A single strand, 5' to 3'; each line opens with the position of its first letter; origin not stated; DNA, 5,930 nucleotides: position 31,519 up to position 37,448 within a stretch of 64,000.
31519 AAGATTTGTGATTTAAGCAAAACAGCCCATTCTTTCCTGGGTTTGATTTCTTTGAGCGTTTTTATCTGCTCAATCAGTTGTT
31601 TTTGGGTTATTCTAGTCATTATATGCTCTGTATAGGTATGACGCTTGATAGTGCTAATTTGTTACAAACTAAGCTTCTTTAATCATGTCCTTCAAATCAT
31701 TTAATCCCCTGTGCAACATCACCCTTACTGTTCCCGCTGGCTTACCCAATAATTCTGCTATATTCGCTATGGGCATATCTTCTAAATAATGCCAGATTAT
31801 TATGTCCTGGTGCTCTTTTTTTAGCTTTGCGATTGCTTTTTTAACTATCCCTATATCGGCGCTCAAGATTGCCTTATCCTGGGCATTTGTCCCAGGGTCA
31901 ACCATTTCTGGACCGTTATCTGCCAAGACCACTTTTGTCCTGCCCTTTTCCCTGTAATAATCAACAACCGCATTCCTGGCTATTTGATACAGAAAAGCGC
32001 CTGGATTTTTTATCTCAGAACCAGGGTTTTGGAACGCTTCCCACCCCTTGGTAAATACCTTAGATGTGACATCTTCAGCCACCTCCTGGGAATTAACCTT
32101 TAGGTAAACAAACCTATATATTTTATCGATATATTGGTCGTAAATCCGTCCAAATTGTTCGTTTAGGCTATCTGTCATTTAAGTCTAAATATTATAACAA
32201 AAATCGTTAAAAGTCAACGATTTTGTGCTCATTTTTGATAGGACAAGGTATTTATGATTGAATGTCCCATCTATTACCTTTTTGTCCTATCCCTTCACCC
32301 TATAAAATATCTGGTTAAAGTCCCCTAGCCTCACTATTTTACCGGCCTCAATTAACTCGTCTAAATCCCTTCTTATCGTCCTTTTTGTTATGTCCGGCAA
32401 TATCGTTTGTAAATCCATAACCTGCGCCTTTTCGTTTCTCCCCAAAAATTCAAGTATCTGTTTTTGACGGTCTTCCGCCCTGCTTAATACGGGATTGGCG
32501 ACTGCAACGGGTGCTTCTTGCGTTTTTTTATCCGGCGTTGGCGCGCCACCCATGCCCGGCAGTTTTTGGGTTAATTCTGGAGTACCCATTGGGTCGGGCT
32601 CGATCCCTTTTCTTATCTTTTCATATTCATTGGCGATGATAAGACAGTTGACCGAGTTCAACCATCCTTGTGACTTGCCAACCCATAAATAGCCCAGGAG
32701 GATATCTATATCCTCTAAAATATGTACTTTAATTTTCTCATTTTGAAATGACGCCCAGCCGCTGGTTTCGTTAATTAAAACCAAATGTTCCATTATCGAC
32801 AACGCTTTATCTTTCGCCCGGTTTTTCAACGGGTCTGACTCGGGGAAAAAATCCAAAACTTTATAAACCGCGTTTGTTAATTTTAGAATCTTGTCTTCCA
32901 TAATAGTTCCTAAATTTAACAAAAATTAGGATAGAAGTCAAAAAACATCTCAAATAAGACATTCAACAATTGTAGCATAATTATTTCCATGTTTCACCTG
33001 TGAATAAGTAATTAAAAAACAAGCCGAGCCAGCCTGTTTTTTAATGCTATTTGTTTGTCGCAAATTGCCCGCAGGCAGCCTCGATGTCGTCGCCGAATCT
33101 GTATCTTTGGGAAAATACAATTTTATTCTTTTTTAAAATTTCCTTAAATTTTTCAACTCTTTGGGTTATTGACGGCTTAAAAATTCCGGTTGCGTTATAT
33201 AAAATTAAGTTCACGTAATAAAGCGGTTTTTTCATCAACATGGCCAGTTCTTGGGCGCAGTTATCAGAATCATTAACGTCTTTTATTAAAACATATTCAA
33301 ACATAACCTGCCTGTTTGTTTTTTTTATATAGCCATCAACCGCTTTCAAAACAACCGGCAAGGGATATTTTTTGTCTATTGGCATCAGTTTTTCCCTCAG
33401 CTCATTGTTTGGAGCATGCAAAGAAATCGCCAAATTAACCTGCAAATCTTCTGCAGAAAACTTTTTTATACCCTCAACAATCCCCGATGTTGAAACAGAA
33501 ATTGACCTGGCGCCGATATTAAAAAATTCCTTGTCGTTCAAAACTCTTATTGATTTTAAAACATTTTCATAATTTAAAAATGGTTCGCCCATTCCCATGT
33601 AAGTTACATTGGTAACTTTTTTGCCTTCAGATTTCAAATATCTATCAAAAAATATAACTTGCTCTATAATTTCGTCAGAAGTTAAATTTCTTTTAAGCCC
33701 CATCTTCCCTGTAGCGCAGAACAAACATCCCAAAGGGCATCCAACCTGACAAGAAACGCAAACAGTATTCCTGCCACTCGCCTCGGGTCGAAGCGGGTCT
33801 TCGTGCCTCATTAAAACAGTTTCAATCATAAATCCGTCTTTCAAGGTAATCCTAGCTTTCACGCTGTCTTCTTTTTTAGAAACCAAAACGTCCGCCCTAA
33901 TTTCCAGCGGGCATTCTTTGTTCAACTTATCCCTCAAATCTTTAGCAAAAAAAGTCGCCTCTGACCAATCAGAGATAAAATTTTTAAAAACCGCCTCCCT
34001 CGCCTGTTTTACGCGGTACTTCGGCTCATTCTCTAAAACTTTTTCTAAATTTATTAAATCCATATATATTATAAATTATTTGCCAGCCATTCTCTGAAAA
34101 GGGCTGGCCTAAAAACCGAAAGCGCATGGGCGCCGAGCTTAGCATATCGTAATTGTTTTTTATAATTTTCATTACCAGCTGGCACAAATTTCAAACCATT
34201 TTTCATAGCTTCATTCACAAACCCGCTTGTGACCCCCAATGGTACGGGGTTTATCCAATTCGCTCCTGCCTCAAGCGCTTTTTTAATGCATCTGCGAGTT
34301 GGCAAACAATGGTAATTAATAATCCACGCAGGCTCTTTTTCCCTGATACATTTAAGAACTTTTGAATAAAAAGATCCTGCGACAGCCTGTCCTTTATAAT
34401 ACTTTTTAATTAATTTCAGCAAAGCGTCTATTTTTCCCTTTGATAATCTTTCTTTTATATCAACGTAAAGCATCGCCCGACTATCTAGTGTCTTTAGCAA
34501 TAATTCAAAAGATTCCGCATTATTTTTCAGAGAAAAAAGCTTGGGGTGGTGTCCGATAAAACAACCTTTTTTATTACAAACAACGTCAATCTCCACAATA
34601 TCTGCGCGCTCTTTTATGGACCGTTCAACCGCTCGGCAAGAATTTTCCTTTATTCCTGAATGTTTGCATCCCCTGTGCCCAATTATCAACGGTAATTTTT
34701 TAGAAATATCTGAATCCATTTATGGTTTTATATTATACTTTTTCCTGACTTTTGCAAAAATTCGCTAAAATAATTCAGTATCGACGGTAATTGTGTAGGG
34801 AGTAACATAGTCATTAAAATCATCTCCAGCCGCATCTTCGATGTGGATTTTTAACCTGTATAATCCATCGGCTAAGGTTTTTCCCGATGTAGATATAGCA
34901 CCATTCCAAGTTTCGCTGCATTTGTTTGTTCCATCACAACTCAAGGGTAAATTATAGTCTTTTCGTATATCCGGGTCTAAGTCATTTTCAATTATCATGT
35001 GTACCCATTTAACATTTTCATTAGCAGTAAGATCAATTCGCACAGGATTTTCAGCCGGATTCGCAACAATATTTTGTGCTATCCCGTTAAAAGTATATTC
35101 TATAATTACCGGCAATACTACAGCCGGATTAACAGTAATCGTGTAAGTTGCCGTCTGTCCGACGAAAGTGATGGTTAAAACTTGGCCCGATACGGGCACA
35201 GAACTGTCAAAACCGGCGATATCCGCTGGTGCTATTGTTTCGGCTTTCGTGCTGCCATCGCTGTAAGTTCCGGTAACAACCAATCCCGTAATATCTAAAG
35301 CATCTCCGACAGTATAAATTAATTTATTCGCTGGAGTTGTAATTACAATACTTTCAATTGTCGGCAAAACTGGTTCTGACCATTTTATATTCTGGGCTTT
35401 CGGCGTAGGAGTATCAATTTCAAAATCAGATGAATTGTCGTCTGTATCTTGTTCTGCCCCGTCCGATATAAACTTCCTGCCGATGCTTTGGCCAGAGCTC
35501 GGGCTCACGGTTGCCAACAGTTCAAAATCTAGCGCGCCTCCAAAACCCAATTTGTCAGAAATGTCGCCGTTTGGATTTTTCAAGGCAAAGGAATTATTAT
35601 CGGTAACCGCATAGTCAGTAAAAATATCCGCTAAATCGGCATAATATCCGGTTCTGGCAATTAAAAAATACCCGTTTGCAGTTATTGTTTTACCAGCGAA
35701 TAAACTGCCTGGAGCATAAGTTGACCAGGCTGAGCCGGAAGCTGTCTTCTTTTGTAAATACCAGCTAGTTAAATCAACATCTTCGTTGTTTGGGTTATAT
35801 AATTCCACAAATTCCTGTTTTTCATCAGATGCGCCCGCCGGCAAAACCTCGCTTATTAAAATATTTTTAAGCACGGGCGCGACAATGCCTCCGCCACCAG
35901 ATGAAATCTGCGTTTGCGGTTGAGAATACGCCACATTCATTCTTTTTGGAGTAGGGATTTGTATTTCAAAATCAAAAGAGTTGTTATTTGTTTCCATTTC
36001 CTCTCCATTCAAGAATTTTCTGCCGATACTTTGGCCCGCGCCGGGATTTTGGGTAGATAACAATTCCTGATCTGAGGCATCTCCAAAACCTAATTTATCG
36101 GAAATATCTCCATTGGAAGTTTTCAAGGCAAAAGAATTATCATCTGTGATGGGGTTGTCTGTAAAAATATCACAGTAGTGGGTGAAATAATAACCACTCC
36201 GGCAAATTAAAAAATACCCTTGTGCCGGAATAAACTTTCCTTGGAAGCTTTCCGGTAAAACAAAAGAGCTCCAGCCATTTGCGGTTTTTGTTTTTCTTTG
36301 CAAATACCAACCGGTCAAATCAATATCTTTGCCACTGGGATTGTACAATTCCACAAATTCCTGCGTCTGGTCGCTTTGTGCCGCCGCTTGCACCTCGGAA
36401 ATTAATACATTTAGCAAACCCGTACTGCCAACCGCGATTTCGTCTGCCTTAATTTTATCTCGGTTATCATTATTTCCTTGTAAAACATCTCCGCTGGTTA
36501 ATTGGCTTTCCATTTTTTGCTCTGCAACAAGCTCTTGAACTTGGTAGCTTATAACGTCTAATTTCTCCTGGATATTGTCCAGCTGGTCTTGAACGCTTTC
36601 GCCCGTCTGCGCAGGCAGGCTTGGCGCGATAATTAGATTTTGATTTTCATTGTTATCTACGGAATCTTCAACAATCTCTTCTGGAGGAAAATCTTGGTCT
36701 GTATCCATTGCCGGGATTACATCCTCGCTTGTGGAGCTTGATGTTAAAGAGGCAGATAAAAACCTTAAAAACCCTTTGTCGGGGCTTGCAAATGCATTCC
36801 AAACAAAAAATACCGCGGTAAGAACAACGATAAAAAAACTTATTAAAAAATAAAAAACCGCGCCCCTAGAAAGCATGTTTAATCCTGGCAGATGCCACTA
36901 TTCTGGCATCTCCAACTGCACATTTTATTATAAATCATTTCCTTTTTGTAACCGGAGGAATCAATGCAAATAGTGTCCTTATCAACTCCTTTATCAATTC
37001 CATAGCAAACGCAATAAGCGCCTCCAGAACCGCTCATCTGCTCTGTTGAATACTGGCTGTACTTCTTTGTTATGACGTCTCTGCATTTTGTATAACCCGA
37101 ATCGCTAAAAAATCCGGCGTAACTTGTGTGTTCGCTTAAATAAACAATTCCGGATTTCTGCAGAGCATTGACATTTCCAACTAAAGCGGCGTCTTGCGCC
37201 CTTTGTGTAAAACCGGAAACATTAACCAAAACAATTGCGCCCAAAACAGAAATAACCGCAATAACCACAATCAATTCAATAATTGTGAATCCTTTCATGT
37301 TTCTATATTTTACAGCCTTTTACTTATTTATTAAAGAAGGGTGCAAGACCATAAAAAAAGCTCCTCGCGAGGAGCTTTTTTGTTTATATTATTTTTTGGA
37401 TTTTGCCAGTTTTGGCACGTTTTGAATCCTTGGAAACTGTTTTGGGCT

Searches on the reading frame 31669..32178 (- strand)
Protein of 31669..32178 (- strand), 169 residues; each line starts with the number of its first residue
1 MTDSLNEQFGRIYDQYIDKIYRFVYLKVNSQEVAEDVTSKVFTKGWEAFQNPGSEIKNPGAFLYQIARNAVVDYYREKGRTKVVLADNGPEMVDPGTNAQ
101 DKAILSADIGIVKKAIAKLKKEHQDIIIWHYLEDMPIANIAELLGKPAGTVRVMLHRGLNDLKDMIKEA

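Call 96: search_protein_families(library=pfam, proteins=[window:31669-32178:-], max_evalue=0.01)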
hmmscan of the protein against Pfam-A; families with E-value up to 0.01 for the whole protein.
window:31669-32178:- (169 aa): 4 families
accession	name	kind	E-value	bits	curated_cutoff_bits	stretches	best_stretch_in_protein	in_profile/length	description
PF08281.18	Sigma70_r4_2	-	4.3e-13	49.1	25.7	1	112-161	4-53/54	Sigma-70, region 4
PF04542.20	Sigma70_r2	-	1.2e-11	44.7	24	1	12-81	1-71/71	Sigma-70 region 2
PF04545.22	Sigma70_r4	-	2.2e-09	37.1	24.1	1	115-163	1-49/50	Sigma-70, region 4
PF13384.12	HTH_23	-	0.0026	18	24.6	1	127-157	10-40/50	Homeodomain-like domain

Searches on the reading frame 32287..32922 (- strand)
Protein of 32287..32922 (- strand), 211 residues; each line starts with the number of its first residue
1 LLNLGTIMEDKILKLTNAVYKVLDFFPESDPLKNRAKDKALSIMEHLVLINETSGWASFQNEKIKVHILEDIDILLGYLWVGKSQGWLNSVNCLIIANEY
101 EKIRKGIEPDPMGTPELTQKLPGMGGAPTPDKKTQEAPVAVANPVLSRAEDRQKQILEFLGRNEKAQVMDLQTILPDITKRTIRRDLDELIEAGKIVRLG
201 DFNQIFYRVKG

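Call 96: search_protein_families(library=pfam, proteins=[window:32287-32922:-], max_evalue=0.01)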
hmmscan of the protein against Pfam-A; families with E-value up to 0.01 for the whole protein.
window:32287-32922:- (211 aa): 3 families
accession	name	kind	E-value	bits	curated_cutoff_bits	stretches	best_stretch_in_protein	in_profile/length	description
PF08220.18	HTH_DeoR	-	3.1e-08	33.7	21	1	152-198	1-46/57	DeoR-like helix-turn-helix domain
PF08279.18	HTH_11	-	0.0021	18.3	25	1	152-196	1-45/55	HTH domain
PF02845.22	CUE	-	0.0092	16.1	21.1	0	167-188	4-25/42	CUE domain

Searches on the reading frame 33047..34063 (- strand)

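Call 96: search_protein_families(library=pfam, proteins=[window:33047-34063:-], max_evalue=0.01)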
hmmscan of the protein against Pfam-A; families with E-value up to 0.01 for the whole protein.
window:33047-34063:- (338 aa): 2 families
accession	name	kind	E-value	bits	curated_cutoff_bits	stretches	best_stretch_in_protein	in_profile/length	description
PF04055.27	Radical_SAM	-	1.9e-15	57.9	29.5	1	104-267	2-158/166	Radical SAM superfamily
PF19238.5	Radical_SAM_2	-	0.0041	17.2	26.7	1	211-278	80-143/151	Radical SAM-like domain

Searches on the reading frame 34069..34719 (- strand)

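Call 96: search_protein_families(library=pfam, proteins=[window:34069-34719:-], max_evalue=0.01)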
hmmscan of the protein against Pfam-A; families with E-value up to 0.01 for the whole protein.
window:34069-34719:- (216 aa): 1 family
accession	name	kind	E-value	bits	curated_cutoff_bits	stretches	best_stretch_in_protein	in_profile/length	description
PF03009.23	GDPD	-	1.5e-07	32.2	23.6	1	15-58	1-43/244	Glycerophosphoryl diester phosphodiesterase family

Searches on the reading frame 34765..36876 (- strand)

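Call 36: search_protein_families(library=pfam, proteins=[window:34765-36876:-], max_evalue=0.1)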
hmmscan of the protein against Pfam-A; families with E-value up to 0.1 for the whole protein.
window:34765-36876:- (703 aa): 3 families
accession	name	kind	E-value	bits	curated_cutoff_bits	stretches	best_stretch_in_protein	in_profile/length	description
PF00932.25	LTD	-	2.3e-31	108.8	34.3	2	156-264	7-107/109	Lamin Tail Domain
PF07523.18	Big_3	-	4.8e-09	36.8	21.2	1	516-582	3-68/68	Bacterial Ig-like domain (group 3)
PF19077.6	Big_13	-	0.027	15.4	27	1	658-700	61-102/102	Bacterial Ig-like domain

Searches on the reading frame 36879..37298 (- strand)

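Call 36: search_protein_families(library=pfam, proteins=[window:36879-37298:-], max_evalue=0.1)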
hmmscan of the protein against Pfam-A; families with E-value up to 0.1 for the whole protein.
window:36879-37298:- (139 aa): 1 family
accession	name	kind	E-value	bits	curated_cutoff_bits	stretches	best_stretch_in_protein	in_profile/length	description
PF07963.17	N_methyl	-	8.2e-05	22.5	21.2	1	2-24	5-27/27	Prokaryotic N-terminal methylation motif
